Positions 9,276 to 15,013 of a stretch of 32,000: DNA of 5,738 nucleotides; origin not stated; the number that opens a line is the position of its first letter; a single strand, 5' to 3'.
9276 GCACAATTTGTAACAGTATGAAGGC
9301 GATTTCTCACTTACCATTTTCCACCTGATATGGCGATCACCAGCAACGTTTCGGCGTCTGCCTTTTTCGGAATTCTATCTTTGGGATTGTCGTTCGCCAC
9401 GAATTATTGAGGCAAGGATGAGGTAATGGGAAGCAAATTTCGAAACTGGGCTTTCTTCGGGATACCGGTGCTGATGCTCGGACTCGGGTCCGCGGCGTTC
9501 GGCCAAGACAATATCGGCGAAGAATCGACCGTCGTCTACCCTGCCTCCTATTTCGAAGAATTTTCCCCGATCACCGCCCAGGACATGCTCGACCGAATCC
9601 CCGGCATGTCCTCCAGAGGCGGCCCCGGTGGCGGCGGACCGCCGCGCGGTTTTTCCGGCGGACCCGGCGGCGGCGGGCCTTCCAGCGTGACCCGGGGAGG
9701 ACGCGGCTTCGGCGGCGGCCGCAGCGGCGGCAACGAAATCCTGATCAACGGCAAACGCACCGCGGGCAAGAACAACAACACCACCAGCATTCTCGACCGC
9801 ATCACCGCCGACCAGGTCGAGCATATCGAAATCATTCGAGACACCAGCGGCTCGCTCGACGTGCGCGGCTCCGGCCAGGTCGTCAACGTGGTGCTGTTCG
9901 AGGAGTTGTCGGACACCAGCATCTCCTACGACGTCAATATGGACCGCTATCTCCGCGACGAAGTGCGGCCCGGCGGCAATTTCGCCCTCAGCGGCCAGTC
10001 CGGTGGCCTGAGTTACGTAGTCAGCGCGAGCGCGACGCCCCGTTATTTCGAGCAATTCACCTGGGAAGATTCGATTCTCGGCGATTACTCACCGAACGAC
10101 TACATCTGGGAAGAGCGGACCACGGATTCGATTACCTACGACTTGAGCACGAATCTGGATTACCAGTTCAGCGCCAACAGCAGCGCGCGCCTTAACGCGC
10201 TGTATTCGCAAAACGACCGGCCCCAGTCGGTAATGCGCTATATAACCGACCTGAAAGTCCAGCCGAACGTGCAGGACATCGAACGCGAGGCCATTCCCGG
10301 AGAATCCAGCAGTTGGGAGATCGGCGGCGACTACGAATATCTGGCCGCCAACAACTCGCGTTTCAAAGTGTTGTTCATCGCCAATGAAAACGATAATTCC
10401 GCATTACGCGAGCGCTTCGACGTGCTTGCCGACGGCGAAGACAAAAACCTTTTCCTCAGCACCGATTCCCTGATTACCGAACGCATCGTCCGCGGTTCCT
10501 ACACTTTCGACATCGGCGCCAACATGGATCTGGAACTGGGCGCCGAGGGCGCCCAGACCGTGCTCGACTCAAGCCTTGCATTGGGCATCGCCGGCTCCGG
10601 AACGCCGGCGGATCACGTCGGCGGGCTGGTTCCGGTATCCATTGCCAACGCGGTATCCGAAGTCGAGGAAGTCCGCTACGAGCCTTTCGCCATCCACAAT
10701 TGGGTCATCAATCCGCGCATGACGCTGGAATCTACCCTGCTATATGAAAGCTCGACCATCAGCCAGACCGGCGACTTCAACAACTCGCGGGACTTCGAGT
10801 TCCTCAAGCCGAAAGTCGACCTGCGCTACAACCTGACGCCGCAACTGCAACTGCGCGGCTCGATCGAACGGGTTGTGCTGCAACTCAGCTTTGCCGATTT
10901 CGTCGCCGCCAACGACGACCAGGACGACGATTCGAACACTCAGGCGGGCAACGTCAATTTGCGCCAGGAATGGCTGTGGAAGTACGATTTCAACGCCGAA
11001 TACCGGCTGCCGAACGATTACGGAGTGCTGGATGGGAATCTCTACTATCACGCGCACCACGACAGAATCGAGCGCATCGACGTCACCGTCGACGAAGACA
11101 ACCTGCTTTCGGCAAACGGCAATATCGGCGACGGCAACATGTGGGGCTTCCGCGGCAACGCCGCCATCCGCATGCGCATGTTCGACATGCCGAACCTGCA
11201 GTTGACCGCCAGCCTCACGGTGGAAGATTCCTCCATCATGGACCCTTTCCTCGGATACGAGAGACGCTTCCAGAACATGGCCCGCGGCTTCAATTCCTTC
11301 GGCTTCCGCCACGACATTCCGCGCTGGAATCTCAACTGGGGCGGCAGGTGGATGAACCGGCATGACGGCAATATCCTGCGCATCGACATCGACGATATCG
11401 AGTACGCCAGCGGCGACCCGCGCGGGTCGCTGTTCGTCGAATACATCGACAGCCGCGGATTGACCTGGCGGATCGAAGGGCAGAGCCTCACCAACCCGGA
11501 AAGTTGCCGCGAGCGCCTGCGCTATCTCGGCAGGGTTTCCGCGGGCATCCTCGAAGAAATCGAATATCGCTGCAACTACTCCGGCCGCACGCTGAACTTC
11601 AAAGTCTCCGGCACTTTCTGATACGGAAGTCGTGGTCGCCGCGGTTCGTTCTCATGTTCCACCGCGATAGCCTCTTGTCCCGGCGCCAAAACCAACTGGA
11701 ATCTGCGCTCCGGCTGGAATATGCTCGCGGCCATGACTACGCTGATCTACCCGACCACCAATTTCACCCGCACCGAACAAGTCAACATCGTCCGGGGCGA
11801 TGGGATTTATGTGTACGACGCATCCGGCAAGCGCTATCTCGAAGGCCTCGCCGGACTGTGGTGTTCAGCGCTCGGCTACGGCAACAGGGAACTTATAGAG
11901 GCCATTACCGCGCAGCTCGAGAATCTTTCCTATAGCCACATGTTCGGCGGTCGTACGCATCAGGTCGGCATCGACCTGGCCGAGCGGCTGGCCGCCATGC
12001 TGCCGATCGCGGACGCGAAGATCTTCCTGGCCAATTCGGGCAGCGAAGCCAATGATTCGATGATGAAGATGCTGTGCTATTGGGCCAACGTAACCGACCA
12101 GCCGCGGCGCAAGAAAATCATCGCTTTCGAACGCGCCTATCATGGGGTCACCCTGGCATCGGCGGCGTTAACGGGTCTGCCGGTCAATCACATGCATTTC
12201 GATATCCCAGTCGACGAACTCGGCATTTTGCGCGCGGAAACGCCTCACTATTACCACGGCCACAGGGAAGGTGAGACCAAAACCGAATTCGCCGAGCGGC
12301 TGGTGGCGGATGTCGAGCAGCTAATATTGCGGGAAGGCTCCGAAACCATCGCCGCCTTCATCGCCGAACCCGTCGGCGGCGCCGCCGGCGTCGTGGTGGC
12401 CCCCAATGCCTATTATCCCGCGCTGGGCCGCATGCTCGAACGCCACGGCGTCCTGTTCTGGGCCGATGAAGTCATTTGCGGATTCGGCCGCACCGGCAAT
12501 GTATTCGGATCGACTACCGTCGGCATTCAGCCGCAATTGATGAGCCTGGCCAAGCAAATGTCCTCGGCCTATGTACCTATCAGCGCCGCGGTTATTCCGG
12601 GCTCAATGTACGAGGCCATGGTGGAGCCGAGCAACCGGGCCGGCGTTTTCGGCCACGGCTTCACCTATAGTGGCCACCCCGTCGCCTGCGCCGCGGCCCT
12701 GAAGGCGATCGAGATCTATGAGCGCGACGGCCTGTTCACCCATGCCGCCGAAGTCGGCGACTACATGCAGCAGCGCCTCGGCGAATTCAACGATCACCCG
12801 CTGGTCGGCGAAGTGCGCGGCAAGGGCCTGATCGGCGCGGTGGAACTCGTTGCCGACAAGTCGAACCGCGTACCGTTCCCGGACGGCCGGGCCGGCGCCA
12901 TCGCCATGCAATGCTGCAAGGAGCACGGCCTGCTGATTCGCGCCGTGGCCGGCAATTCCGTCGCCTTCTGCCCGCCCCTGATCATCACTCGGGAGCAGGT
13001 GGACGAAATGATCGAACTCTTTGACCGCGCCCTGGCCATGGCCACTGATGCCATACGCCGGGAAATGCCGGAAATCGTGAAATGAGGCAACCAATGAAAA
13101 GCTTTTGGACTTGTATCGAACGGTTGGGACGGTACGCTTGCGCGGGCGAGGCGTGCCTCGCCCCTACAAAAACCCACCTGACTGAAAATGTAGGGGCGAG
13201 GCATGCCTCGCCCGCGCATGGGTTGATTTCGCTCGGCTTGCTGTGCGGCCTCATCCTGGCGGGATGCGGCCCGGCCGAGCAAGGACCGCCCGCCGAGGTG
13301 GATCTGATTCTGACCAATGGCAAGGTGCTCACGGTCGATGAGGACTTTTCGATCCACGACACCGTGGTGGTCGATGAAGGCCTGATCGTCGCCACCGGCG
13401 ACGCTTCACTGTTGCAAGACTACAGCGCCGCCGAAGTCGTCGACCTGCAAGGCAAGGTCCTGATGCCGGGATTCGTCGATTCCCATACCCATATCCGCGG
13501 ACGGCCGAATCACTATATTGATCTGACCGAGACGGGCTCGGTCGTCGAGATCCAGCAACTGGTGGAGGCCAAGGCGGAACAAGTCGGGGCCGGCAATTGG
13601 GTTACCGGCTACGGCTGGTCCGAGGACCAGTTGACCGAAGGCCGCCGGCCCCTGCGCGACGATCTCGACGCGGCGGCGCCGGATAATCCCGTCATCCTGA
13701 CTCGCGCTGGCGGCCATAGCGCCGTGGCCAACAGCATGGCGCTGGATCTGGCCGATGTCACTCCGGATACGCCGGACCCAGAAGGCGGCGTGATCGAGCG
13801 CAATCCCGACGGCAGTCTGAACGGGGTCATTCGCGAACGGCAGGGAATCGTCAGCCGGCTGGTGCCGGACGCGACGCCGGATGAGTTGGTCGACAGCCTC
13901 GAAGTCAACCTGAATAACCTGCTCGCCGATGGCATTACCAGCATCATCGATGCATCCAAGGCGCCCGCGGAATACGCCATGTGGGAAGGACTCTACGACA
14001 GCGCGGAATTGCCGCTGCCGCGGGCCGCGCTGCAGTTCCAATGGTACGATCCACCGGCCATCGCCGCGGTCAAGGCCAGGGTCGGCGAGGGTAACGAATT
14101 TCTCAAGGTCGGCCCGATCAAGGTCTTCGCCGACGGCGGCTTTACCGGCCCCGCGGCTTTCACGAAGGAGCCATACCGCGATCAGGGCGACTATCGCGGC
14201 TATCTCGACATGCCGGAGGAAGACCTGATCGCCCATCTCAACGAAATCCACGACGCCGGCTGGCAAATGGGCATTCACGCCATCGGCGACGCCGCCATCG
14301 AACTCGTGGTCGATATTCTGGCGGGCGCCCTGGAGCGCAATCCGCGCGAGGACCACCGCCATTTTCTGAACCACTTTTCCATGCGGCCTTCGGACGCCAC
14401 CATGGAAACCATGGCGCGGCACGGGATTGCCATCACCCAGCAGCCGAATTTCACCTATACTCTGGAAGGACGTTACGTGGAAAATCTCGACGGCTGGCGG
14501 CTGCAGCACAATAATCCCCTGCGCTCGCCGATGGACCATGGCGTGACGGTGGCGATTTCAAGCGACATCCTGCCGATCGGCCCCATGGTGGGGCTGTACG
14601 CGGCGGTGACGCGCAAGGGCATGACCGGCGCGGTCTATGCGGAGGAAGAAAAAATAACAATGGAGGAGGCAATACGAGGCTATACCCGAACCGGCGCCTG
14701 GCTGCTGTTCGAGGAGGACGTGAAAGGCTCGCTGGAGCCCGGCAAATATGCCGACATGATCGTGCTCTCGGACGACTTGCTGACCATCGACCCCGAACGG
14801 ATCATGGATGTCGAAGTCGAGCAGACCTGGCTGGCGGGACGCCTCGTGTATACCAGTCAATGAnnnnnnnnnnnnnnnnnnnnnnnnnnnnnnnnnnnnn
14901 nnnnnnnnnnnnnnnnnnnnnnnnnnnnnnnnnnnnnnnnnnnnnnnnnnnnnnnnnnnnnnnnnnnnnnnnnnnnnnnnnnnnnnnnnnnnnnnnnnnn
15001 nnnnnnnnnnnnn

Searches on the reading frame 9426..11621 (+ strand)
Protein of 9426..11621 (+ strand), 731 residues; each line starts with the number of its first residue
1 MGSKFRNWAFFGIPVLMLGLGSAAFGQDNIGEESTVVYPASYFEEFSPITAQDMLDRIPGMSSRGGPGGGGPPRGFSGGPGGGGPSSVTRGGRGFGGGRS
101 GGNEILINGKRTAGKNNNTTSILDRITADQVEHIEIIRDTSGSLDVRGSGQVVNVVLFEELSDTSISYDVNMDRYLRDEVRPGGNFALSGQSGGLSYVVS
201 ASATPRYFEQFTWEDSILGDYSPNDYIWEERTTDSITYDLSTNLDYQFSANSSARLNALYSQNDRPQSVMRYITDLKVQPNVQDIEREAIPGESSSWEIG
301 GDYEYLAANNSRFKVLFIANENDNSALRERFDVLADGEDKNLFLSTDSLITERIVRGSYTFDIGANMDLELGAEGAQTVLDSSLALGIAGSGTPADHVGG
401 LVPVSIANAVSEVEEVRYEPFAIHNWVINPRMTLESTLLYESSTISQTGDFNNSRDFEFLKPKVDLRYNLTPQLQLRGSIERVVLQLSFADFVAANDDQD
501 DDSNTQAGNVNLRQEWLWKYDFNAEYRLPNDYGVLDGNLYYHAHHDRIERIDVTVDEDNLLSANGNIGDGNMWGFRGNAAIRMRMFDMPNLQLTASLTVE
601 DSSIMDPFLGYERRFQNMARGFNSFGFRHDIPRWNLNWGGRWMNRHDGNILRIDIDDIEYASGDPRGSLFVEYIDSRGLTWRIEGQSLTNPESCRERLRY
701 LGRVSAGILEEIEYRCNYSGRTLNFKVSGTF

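Call 19: search_protein_families(library=pfam, proteins=[window:9426-11621:+], max_evalue=0.00001)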
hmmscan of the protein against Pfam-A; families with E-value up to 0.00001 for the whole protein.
window:9426-11621:+ (731 aa): 1 family
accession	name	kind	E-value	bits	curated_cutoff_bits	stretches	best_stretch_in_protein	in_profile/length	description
PF07715.20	Plug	-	1.8e-07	32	23.9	1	34-144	8-98/107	TonB-dependent Receptor Plug Domain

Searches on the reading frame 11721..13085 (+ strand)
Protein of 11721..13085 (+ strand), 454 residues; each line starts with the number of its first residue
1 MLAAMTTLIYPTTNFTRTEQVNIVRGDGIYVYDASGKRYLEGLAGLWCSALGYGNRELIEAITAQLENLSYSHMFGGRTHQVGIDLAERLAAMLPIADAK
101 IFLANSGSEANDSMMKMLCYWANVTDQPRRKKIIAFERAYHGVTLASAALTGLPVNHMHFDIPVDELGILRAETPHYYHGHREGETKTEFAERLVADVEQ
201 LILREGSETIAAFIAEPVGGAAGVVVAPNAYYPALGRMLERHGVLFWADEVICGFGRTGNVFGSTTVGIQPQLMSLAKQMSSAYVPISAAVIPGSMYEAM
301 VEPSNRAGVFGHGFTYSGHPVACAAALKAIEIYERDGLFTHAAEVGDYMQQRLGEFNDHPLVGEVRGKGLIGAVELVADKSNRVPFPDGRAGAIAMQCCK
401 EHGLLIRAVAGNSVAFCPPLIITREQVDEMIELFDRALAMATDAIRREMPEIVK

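Call 19: search_protein_families(library=pfam, proteins=[window:11721-13085:+], max_evalue=0.00001)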
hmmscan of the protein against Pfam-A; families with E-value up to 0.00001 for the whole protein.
window:11721-13085:+ (454 aa): 1 family
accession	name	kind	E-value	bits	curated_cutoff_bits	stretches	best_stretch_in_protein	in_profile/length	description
PF00202.27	Aminotran_3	-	6.9e-89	298.8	30.5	1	20-438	10-403/403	Aminotransferase class-III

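Call 51: find_homologous_proteins(query=window:11721-13085:+, max_evalue=1e-50)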
Query window:11721-13085:+ (454 aa): 8000 proteins with E <= 1e-50 among 8000 candidates; the best 120 are listed.
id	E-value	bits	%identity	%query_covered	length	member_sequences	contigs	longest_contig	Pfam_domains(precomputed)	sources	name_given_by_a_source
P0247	7.6e-290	979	96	99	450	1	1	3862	PF00202.28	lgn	-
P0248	4.2e-286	967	94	100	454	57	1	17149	PF00202.28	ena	-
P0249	6.1e-285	963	94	99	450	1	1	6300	PF00202.28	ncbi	-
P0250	4.2e-284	960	94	99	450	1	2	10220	PF00202.28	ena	-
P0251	4.0e-277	937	91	99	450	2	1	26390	PF00202.28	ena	-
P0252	1.1e-267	906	88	100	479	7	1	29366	PF00202.28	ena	-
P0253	5.8e-263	891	88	98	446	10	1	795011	PF00202.28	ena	-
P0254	3.7e-257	871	83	100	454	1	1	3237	PF00202.28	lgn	-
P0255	2.9e-254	862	84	99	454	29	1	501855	PF00202.28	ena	-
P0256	1.6e-247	840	81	99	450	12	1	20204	PF00202.28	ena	-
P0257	6.8e-247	838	81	99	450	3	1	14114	PF00202.28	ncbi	-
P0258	1.3e-245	833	83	98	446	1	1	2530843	PF00202.28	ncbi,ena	-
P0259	9.5e-221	751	73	99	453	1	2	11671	PF00202.28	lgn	-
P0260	1.0e-218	745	71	99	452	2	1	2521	PF00202.28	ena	-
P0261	2.1e-217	740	71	98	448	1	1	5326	PF00202.28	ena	-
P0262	4.7e-217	739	72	98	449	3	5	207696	PF00202.28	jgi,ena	-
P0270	9.6e-216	735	71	98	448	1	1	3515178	PF00202.28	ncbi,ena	-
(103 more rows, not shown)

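Call 52: find_encoding_contigs(protein=P0253, flank=10000, max_places=2)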
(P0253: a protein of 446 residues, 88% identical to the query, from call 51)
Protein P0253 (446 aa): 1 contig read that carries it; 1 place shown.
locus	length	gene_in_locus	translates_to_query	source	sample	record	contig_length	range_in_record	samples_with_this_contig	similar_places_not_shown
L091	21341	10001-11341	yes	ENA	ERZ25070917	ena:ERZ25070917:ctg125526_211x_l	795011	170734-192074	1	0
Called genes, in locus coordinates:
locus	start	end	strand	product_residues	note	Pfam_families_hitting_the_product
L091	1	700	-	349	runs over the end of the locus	PF04199:Cyclase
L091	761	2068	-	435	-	PF00324:AA_permease, PF13520:AA_permease_2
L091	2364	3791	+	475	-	PF22301:AUDH_beta_propeller (faint), PF01839:FG-GAP (faint), PF13517:FG-GAP_3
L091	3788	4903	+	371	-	PF08450:SGL (faint), PF01436:NHL (faint)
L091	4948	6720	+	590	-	-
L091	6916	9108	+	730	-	PF00593:TonB_dep_Rec_b-barrel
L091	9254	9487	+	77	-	-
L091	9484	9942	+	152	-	PF01850:PIN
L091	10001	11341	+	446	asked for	PF00202:Aminotran_3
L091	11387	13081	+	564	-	PF07969:Amidohydro_3, PF01979:Amidohydro_1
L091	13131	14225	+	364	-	PF00005:ABC_tran, PF08402:TOBE_2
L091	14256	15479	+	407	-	PF00528:BPD_transp_1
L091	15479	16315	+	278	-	PF00528:BPD_transp_1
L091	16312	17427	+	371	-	PF13416:SBP_bac_8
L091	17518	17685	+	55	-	PF21748:UPF0150 (weak)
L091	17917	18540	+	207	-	PF01936:NYN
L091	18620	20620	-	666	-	PF20091:Abhydrolase_10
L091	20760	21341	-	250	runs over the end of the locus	PF07386:DUF1499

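Call 53: find_encoding_contigs(protein=P0258, flank=10000, max_places=2)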
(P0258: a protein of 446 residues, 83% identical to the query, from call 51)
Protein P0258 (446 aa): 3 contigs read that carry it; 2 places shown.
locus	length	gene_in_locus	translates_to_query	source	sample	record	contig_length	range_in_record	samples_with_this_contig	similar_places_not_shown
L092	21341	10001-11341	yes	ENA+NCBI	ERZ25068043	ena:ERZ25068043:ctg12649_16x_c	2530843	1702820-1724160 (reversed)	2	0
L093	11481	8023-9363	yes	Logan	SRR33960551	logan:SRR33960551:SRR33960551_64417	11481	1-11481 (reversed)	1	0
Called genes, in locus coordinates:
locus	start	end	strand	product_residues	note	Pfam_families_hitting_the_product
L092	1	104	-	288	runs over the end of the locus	PF01869:BcrAD_BadFG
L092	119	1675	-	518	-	PF00474:SSF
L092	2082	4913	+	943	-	PF07715:Plug, PF00593:TonB_dep_Rec_b-barrel, PF14905:OMP_b-brl_3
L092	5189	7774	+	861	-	PF07715:Plug, PF00593:TonB_dep_Rec_b-barrel, PF14905:OMP_b-brl_3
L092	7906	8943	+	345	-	PF00933:Glyco_hydro_3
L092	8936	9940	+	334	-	PF13406:SLT_2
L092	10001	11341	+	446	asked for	PF00202:Aminotran_3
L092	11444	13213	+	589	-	PF07969:Amidohydro_3, PF01979:Amidohydro_1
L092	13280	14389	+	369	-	PF00005:ABC_tran, PF08402:TOBE_2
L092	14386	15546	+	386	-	PF01547:SBP_bac_1 (faint), PF13416:SBP_bac_8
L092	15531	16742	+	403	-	PF01547:SBP_bac_1 (faint), PF13416:SBP_bac_8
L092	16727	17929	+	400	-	PF00528:BPD_transp_1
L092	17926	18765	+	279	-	PF00528:BPD_transp_1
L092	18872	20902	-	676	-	PF20091:Abhydrolase_10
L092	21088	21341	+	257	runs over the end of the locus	PF03976:PPK2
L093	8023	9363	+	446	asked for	PF00202:Aminotran_3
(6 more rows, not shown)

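Call 69: list_cluster_members(proteins=[P0248, P0249, P0252, P0253, P0255, P0256, P0257, P0258, P0262, P0270])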
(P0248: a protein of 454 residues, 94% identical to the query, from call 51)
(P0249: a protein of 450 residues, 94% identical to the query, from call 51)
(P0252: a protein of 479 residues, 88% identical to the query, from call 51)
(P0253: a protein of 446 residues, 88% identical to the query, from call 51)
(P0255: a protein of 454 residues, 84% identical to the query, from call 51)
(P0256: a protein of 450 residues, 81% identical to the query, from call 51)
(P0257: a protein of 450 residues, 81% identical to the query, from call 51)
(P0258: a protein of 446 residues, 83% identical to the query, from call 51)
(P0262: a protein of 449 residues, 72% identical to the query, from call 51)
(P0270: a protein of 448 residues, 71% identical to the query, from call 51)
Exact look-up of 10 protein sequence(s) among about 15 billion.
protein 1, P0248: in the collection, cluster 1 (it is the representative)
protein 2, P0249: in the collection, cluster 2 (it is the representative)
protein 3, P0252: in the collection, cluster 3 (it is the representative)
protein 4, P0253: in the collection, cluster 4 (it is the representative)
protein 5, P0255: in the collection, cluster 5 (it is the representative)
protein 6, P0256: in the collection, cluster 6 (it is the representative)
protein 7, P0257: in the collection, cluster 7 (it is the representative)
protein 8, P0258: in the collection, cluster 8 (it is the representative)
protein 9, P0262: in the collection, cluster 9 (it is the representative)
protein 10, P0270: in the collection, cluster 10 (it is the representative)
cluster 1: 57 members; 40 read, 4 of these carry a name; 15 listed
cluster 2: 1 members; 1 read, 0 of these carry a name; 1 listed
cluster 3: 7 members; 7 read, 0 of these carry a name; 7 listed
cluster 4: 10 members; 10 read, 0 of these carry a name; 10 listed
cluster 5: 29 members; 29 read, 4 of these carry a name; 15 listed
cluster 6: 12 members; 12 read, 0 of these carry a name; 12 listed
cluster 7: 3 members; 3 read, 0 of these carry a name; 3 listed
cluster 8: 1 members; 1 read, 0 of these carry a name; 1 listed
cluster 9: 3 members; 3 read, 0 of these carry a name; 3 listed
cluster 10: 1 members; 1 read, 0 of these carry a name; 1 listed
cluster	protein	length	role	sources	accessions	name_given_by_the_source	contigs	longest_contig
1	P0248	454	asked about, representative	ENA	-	-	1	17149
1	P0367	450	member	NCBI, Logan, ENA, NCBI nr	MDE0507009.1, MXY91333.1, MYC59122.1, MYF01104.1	MAG: aminotransferase class III-fold pyridoxal phosphate-dependent enzyme ... | aminotransferase [Gammaproteobacteria bacterium]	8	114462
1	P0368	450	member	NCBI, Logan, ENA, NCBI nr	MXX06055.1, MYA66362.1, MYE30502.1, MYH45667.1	MAG: aminotransferase class III-fold pyridoxal phosphate-dependent enzyme ... | aminotransferase class III-fold pyridoxal phosphate-dependent enzyme [Gammaproteobacteria ...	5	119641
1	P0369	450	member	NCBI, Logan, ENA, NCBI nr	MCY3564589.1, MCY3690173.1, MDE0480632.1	MAG: aminotransferase [Gammaproteobacteria bacterium] | aminotransferase [Gammaproteobacteria bacterium]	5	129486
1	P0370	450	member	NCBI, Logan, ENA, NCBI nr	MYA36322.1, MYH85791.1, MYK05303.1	MAG: aminotransferase class III-fold pyridoxal phosphate-dependent enzyme ... | aminotransferase class III-fold pyridoxal phosphate-dependent enzyme [Gammaproteobacteria ...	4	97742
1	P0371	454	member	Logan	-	-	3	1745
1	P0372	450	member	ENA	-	-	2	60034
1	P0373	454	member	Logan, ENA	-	-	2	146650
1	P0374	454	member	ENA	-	-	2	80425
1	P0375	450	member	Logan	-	-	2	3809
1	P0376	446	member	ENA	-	-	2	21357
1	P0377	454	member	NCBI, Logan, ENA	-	-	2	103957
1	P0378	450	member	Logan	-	-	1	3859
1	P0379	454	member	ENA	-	-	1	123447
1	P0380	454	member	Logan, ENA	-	-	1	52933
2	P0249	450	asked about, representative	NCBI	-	-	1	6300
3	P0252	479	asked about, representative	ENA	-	-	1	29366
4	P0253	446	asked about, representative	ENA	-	-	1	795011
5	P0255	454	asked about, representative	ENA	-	-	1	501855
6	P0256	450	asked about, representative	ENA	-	-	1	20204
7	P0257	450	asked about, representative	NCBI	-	-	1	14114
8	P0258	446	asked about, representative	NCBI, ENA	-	-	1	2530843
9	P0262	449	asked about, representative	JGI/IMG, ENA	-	-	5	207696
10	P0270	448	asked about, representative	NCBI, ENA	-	-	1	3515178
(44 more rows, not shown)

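Call 73: search_protein_families(library=ncbifam, proteins=[window:11721-13085:+], max_evalue=1e-10)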
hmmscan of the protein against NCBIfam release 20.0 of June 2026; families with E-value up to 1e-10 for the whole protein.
window:11721-13085:+ (454 aa): 68 families (the best 25 are shown)
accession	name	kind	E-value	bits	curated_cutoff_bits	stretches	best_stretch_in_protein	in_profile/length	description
NF004767.0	PRK06105.1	subfamily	7.4e-172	572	517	1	9-448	17-457/460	aminotransferase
NF005684.0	PRK07482.1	subfamily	4.2e-133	444.3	687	1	20-445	33-459/464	hypothetical protein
NF005682.0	PRK07480.1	subfamily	8.7e-133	443.3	510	1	22-446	38-457/459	aminotransferase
NF005447.0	PRK07036.1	equivalog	2.5e-128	428.7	618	1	14-448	30-462/468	aminotransferase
NF005683.0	PRK07481.1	subfamily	6.6e-113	378.1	575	1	14-441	23-450/453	hypothetical protein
NF004625.0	PRK05965.1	subfamily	1.9e-105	353.2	729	1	7-439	13-446/460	hypothetical protein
NF005102.0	PRK06541.1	equivalog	3.3e-105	352.3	574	1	18-441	33-456/460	aspartate aminotransferase family protein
NF005812.0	PRK07678.1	subfamily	7.6e-101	337.9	488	1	15-439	25-448/451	aminotransferase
NF009068.0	PRK12403.1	equivalog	7.4e-100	334.9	817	1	22-442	39-454/460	aspartate aminotransferase family protein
NF005685.0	PRK07483.1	equivalog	1.1e-93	314.5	485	1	17-444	10-441/444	aspartate aminotransferase family protein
NF052567.1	OmAmTferAptACaul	equivalog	1.2e-93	314.2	500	1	22-438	21-428/431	omega-aminotransferase AptA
TIGR00508.1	bioA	equivalog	1e-91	307.7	405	1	11-437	4-417/419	adenosylmethionine--8-amino-7-oxononanoate transaminase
NF004718.0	PRK06062.1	subfamily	1.5e-84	284.1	472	1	19-443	38-451/454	hypothetical protein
NF005375.0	PRK06917.1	equivalog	3.3e-83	279.9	535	1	22-440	17-438/448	aspartate aminotransferase family protein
NF005443.0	PRK07030.1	equivalog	1.5e-80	271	729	1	6-443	13-449/451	adenosylmethionine--8-amino-7-oxononanoate transaminase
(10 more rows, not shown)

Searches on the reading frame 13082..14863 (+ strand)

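Call 19: search_protein_families(library=pfam, proteins=[window:13082-14863:+], max_evalue=0.00001)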
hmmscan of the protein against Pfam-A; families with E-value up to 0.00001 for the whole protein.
window:13082-14863:+ (593 aa): 2 families
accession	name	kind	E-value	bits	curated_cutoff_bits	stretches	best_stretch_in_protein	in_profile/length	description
PF07969.17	Amidohydro_3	-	5.1e-102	343.2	29.7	1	118-590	1-472/472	Amidohydrolase family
PF01979.26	Amidohydro_1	-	3.3e-14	53.3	25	1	265-589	30-345/345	Amidohydrolase family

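Call 73: search_protein_families(library=ncbifam, proteins=[window:13082-14863:+], max_evalue=1e-10)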
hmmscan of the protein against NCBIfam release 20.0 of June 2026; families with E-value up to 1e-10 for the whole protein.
window:13082-14863:+ (593 aa): 4 families
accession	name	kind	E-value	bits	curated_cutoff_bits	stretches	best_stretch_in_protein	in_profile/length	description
NF006056.0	PRK08204.1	subfamily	5e-15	55.2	391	0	75-138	5-67/449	hypothetical protein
TIGR01224.1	hutI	equivalog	5.2e-15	55.2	298.15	0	93-138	4-49/377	imidazolonepropionase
NF051886.1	XaaProDiPepCaul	equivalog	3.9e-14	52.5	500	0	92-159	18-87/398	Xaa-Pro dipeptidase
TIGR03314.1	Se_ssnA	subfamily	8.9e-11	41.3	455.5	0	75-138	1-67/441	putative selenium metabolism protein SsnA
